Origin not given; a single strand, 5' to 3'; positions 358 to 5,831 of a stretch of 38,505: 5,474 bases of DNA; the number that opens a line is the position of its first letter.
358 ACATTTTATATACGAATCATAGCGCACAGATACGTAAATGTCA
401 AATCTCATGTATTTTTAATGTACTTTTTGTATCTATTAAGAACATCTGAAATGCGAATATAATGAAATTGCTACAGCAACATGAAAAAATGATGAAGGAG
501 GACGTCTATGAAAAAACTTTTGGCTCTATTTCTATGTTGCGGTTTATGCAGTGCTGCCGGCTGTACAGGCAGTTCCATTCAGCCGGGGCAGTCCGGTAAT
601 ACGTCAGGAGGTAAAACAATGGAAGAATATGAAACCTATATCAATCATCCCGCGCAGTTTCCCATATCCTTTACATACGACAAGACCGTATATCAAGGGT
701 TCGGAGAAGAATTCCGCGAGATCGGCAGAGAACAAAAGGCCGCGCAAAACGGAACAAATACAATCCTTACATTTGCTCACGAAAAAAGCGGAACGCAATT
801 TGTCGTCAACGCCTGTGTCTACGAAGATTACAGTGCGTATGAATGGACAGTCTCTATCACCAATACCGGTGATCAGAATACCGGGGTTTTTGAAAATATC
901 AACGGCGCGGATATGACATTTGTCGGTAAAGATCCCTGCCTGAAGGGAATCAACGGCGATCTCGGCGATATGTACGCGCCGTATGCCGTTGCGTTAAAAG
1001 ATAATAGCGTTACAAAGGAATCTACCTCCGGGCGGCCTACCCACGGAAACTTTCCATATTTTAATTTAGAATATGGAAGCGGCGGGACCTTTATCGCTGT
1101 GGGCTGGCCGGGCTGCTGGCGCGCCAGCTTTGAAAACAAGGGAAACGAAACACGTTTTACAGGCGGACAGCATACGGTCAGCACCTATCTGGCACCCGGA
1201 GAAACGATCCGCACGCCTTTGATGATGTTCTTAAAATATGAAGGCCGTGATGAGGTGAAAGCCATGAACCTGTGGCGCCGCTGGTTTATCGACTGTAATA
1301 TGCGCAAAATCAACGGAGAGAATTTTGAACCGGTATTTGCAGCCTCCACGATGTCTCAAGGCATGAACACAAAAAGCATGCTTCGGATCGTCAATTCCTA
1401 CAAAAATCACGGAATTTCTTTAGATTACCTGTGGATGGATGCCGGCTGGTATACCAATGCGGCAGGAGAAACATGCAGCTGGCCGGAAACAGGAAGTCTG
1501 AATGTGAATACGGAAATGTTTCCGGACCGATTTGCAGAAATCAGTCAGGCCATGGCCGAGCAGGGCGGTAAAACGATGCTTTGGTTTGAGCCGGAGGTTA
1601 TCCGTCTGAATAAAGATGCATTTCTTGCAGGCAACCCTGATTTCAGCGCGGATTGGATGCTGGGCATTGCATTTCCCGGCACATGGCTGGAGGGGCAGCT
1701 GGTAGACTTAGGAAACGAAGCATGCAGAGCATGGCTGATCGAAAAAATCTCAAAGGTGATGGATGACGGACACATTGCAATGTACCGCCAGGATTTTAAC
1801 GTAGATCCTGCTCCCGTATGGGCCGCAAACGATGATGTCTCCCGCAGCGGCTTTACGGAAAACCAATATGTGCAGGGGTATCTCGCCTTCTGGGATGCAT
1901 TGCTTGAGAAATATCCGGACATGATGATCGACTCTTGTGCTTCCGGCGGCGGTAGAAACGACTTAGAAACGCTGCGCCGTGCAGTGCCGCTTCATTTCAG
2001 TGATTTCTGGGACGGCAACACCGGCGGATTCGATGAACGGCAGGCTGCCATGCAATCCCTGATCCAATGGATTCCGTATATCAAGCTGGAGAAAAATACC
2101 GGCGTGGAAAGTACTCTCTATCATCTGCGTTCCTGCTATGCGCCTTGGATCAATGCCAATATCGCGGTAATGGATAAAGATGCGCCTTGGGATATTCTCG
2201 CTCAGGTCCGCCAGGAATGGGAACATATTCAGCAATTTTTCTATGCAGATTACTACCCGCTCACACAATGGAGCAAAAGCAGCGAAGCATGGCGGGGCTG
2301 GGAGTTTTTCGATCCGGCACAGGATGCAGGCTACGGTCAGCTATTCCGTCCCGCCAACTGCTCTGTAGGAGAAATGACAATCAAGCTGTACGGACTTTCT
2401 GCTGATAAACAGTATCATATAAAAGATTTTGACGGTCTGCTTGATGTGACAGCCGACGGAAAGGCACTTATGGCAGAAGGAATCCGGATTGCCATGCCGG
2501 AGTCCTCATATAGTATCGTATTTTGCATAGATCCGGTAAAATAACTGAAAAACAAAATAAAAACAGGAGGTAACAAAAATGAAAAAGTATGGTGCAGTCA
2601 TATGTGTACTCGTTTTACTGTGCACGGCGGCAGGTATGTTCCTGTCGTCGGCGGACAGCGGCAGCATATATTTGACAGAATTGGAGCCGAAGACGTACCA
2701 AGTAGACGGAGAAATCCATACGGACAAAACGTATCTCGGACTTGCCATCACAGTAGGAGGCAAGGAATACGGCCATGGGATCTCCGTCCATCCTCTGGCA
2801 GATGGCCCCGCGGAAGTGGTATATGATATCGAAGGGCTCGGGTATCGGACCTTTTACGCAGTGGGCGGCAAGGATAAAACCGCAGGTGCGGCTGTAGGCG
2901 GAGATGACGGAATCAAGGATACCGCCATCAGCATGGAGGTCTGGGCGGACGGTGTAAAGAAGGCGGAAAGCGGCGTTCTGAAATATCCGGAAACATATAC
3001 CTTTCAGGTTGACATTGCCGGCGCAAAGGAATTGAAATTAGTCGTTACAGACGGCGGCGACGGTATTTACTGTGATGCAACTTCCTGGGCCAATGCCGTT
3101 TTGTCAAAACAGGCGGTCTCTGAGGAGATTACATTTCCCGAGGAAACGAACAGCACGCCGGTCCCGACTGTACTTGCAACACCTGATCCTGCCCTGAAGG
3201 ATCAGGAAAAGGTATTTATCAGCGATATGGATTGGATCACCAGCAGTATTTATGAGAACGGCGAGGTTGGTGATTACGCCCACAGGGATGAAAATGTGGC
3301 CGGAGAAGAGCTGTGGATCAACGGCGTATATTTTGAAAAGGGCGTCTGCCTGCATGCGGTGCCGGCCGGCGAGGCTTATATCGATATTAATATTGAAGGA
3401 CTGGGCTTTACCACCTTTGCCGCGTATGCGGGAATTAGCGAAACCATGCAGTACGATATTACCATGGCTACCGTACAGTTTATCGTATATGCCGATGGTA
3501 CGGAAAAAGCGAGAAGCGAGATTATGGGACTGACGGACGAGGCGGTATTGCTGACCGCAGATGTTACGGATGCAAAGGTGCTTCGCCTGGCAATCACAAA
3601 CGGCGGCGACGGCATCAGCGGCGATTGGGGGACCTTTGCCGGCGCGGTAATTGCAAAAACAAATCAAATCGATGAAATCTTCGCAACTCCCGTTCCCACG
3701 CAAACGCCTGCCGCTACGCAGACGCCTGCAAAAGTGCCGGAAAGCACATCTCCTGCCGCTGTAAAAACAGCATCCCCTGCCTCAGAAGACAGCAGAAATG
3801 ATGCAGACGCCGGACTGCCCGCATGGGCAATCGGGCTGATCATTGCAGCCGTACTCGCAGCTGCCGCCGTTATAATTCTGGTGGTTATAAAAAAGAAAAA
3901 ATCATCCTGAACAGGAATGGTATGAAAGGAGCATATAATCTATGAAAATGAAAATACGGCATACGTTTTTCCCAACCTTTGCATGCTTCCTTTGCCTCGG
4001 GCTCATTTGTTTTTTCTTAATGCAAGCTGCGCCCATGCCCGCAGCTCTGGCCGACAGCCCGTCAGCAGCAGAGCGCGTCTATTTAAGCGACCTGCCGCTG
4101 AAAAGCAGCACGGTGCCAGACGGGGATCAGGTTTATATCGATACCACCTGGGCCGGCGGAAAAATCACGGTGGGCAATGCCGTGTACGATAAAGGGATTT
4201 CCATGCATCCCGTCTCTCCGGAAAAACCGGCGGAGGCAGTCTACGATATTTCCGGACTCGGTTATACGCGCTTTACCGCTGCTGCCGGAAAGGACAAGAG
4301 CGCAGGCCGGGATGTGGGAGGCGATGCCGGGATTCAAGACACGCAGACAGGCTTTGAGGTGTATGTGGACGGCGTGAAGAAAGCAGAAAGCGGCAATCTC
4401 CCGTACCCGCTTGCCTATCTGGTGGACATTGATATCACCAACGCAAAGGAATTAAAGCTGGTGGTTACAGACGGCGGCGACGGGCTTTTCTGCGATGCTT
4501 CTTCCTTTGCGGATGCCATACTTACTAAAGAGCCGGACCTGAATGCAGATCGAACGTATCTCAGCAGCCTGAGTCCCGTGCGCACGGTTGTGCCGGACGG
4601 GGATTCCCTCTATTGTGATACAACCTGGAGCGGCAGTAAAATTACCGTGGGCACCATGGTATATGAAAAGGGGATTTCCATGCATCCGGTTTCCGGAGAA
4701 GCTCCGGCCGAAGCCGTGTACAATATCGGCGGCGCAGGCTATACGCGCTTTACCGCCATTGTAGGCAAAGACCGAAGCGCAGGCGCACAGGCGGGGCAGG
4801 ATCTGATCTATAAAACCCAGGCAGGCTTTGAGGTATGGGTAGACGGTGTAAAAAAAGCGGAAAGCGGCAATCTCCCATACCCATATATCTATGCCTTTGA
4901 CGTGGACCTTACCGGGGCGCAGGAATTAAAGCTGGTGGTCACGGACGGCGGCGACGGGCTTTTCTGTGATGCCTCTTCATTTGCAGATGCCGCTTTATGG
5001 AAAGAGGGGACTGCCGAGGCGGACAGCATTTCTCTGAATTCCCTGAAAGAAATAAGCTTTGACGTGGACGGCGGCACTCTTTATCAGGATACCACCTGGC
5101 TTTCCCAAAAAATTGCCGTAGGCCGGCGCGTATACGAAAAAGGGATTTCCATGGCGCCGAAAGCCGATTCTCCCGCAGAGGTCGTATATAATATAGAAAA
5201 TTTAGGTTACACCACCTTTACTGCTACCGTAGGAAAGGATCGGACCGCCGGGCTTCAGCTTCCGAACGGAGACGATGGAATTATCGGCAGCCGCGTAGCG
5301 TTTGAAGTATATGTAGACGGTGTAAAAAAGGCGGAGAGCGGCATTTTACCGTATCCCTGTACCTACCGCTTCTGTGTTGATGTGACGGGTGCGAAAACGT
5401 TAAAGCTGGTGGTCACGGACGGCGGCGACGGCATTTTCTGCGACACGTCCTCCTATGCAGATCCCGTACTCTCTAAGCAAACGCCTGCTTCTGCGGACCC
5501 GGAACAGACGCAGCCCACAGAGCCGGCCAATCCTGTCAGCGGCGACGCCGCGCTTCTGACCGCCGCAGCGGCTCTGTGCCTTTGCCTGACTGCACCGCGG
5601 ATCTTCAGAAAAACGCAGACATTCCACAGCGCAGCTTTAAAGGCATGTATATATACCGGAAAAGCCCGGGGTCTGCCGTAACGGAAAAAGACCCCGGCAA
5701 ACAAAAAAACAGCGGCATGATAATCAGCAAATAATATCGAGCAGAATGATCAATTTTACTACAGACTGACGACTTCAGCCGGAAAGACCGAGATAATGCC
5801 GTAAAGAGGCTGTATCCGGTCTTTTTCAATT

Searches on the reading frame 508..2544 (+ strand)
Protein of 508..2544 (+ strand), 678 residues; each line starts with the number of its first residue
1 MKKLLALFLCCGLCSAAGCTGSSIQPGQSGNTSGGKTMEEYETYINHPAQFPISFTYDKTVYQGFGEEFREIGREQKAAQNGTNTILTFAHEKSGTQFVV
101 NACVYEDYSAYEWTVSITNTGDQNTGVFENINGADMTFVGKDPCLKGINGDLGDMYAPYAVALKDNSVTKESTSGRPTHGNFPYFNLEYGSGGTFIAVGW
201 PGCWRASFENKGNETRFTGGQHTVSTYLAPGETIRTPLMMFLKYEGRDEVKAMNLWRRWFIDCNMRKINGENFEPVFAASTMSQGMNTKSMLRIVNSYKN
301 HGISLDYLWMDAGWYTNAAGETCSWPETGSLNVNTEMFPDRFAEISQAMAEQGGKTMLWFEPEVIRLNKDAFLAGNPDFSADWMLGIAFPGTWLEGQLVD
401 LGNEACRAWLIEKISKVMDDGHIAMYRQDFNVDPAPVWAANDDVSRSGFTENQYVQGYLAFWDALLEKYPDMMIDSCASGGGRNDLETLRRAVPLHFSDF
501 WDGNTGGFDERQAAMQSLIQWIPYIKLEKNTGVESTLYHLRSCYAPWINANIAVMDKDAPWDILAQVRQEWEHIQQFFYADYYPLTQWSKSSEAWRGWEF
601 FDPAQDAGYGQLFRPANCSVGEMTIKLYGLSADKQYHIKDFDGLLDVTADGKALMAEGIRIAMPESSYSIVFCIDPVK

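Call 51: search_protein_families(library=pfam, proteins=[window:508-2544:+], max_evalue=0.0001)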
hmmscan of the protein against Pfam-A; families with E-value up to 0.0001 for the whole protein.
window:508-2544:+ (678 aa): 2 families
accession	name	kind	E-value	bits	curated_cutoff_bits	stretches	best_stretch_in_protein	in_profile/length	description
PF02065.24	Melibiase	-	2.4e-19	70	27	1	286-499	55-260/347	Melibiase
PF01055.32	Glyco_hydro_31_2nd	-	1.4e-09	38.2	23.5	1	286-432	19-158/328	Glycosyl hydrolases family 31 TIM-barrel domain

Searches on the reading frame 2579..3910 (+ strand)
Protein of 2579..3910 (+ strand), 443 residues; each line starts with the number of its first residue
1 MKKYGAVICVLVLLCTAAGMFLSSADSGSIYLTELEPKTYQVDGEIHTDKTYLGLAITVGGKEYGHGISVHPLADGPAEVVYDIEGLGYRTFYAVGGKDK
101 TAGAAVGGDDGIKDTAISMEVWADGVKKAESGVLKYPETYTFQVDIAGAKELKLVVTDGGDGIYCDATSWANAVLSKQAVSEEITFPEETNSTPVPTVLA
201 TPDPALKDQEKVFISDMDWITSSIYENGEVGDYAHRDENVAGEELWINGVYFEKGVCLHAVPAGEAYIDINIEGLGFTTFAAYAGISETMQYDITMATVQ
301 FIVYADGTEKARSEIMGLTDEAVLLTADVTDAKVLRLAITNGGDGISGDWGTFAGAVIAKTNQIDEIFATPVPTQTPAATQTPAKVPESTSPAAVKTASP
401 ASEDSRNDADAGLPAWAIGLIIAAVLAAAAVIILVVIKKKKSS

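Call 51: search_protein_families(library=pfam, proteins=[window:2579-3910:+], max_evalue=0.0001)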
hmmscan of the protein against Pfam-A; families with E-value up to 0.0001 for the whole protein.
window:2579-3910:+ (443 aa): 1 family
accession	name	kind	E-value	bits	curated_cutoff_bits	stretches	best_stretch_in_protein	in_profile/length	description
PF08305.17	NPCBM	-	5.2e-54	182.4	23.9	2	211-358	2-136/137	NPCBM/NEW2 domain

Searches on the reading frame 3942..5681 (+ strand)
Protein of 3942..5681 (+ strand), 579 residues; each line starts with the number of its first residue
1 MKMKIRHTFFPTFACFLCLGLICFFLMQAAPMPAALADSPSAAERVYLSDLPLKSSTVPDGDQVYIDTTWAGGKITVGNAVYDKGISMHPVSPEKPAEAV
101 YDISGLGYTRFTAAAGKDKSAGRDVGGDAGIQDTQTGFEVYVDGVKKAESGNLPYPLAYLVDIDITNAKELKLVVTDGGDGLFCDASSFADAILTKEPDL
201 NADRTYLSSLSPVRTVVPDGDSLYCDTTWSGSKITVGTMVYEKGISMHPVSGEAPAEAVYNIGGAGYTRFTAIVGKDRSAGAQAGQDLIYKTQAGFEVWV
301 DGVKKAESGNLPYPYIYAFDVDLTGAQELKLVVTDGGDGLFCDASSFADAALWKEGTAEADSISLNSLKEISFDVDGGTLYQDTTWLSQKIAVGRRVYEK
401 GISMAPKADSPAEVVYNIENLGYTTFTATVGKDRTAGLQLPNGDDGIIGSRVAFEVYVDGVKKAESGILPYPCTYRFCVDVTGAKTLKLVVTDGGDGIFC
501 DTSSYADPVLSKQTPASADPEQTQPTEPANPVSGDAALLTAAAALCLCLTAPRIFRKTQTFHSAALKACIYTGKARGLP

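Call 51: search_protein_families(library=pfam, proteins=[window:3942-5681:+], max_evalue=0.0001)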
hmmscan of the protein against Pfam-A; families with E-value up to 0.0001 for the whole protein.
window:3942-5681:+ (579 aa): 1 family
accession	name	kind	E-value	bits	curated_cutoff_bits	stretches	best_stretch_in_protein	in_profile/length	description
PF08305.17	NPCBM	-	3.5e-73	244.5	23.9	3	45-194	2-136/137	NPCBM/NEW2 domain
